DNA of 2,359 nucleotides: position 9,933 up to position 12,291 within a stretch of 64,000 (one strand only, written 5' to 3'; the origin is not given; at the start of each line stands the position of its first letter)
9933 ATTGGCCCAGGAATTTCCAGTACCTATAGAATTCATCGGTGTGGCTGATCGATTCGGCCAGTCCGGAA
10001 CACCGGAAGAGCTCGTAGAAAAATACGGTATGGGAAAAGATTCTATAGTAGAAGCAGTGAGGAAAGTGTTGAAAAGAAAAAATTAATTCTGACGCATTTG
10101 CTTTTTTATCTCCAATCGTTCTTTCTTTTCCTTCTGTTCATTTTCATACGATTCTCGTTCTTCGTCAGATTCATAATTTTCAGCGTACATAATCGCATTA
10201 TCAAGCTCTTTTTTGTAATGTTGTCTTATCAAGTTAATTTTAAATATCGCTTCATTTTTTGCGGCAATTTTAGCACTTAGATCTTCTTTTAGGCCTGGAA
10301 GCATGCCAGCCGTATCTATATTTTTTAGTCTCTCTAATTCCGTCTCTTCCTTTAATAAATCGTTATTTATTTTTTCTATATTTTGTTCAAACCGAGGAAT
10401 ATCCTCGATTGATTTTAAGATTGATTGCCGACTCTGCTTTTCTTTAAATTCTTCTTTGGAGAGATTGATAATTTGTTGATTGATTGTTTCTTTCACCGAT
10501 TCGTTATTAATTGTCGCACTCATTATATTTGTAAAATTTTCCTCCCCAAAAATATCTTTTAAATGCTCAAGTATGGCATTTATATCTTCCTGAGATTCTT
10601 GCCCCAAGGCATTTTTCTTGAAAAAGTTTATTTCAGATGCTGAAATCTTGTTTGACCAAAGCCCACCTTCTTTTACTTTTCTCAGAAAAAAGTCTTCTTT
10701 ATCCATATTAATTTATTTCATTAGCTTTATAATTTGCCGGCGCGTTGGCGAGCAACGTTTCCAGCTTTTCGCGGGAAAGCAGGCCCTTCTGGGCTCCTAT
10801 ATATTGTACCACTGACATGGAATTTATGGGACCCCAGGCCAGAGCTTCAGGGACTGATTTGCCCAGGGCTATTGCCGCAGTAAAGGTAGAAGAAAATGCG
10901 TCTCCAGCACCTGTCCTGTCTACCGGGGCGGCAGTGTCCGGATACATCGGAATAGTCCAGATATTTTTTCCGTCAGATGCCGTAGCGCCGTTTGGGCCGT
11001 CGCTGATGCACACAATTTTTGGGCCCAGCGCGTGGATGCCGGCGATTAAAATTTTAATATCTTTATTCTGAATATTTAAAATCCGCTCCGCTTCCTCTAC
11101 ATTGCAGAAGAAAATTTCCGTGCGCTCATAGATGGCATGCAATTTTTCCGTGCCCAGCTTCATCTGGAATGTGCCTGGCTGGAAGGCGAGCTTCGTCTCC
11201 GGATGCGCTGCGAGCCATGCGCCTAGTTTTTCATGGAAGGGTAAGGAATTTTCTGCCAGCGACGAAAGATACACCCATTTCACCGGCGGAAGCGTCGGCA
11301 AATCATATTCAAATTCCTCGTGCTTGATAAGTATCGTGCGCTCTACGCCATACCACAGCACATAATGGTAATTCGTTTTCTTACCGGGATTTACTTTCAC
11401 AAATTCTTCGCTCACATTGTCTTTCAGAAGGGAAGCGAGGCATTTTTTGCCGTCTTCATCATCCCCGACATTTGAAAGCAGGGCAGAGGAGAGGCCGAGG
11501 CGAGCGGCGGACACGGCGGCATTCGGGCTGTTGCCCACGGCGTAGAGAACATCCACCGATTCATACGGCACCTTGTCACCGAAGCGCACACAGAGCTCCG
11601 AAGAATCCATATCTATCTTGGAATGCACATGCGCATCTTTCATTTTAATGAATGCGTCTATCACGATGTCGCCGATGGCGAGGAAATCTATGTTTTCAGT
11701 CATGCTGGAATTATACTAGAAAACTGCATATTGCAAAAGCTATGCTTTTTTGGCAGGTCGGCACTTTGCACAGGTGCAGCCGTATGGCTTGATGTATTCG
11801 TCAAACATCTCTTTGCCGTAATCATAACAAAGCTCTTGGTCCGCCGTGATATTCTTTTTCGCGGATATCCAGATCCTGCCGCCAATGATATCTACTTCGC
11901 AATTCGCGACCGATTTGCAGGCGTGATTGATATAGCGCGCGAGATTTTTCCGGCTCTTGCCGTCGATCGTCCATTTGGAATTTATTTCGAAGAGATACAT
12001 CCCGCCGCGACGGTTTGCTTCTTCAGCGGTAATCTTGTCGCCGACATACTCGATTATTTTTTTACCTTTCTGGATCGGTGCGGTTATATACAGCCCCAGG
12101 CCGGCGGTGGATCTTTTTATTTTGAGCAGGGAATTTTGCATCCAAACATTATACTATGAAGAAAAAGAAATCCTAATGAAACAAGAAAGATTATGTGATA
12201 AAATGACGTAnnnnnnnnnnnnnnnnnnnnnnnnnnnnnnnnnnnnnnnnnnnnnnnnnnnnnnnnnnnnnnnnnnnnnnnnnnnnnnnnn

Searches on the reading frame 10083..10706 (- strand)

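Call 3: search_protein_families(library=pfam, proteins=[window:10083-10706:-], max_evalue=0.1)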
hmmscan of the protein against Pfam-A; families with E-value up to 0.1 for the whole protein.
window:10083-10706:- (207 aa): 2 families
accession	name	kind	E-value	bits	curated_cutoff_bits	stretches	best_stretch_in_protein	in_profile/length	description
PF20284.3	CTD8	-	0.00079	20.1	27.6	1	43-148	21-123/127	C-terminal domain 8 of the ABC-three component (ABC-3C) systems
PF18550.6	NitrOD2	-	0.022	15.3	25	0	41-67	7-33/104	Nitrososphaera output domain 2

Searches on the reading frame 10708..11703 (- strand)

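Call 3: search_protein_families(library=pfam, proteins=[window:10708-11703:-], max_evalue=0.1)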
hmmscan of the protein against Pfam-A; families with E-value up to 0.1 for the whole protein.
window:10708-11703:- (331 aa): 2 families
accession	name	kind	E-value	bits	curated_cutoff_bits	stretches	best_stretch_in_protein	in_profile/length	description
PF00294.29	PfkB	-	7.4e-33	114.6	25.8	1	47-307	27-298/302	pfkB family carbohydrate kinase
PF08543.17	Phos_pyr_kin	-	0.00026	20.9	27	1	191-290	116-223/246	Phosphomethylpyrimidine kinase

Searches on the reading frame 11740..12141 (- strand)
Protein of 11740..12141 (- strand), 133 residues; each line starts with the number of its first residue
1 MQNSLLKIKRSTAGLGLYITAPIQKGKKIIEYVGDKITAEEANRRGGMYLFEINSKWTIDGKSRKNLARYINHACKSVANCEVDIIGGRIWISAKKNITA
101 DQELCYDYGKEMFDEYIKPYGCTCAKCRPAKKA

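Call 3: search_protein_families(library=pfam, proteins=[window:11740-12141:-], max_evalue=0.1)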
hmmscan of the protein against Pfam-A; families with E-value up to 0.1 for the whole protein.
window:11740-12141:- (133 aa): 3 families
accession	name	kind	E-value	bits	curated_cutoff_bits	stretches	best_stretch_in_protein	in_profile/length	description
PF00856.33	SET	-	2.3e-19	70.2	22.4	1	14-109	1-105/105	SET domain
PF21549.2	PRDM2_PR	-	8e-05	22.8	27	1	8-114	6-118/123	PR domain zinc finger protein 2, PR domain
PF12945.12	PilZNR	-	0.078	13.5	23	0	17-52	32-66/85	Flagellar protein YcgR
